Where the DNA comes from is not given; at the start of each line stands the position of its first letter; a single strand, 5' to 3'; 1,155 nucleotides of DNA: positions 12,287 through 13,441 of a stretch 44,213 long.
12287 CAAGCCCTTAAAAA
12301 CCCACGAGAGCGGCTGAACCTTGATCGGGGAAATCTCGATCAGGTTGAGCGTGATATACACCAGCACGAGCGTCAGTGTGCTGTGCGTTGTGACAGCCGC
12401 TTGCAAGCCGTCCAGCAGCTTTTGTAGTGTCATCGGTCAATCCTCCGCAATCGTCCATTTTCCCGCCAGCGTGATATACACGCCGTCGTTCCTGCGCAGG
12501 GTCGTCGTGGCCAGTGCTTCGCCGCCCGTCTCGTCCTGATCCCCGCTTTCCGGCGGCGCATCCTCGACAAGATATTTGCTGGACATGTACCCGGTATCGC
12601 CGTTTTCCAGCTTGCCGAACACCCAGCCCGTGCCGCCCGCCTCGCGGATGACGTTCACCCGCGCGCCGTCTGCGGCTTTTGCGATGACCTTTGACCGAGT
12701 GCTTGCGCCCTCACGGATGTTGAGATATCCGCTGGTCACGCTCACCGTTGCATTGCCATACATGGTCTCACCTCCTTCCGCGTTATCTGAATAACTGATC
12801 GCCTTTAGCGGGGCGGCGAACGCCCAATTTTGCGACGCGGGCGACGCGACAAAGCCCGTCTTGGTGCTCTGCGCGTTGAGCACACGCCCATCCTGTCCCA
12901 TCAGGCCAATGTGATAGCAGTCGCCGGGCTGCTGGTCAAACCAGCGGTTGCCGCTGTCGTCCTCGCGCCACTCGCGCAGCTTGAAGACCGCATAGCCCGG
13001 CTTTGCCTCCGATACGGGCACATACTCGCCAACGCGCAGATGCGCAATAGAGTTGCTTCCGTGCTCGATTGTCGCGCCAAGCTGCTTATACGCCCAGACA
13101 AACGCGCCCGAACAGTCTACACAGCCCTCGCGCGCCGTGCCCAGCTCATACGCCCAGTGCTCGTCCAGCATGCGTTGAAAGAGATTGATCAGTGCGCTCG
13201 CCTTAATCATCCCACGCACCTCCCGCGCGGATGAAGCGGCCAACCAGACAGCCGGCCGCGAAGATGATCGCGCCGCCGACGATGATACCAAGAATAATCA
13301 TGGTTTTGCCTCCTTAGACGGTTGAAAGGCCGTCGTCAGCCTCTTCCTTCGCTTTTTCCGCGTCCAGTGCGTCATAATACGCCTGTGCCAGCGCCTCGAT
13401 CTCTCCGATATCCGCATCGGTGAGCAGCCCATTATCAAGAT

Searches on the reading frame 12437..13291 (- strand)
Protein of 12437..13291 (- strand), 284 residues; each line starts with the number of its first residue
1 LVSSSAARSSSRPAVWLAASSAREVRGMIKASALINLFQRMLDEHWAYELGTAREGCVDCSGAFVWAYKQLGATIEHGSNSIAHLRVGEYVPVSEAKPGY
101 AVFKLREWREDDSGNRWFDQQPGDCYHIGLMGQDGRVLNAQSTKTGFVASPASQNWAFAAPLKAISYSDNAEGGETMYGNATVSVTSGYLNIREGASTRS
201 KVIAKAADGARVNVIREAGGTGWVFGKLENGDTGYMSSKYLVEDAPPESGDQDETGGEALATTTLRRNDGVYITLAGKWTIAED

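Call 6: search_protein_families(library=pfam, proteins=[window:12437-13291:-], max_evalue=0.1)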
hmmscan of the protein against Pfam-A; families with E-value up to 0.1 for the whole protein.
window:12437-13291:- (284 aa): 4 families
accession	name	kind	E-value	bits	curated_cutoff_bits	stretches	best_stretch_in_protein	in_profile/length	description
PF08239.17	SH3_3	-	8e-11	42.4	27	1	189-241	2-53/54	Bacterial SH3 domain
PF00877.26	NLPC_P60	-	3.4e-05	24.2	23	1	47-141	3-81/105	NlpC/P60 family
PF06347.19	SH3_4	-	0.013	15.7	24.1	1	188-235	3-48/56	Bacterial SH3 domain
PF18348.7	SH3_16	-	0.016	15.5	25.8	1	202-239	11-47/49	Bacterial dipeptidyl-peptidase Sh3 domain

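Call 7: search_protein_families(library=phrogs, proteins=[window:12437-13291:-], max_evalue=0.1)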
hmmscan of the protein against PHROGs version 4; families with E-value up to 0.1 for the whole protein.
window:12437-13291:- (284 aa): 7 families
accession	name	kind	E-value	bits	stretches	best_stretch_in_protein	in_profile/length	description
phrog_329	-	tail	7.9e-10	38.6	1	21-156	525-646/949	minor tail protein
phrog_1794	-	lysis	6.9e-06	26.7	1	120-241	252-327/336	amidase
phrog_400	-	tail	0.0067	16.4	1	33-80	534-579/654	tail protein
phrog_25111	-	tail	0.011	15.9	1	43-103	222-281/333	tail protein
phrog_12508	-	unknown function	0.026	15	1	48-80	155-187/260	-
phrog_833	-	lysis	0.052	14.2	1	172-239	208-280/294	endolysin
phrog_36935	-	unknown function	0.07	14.3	0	55-92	27-64/87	-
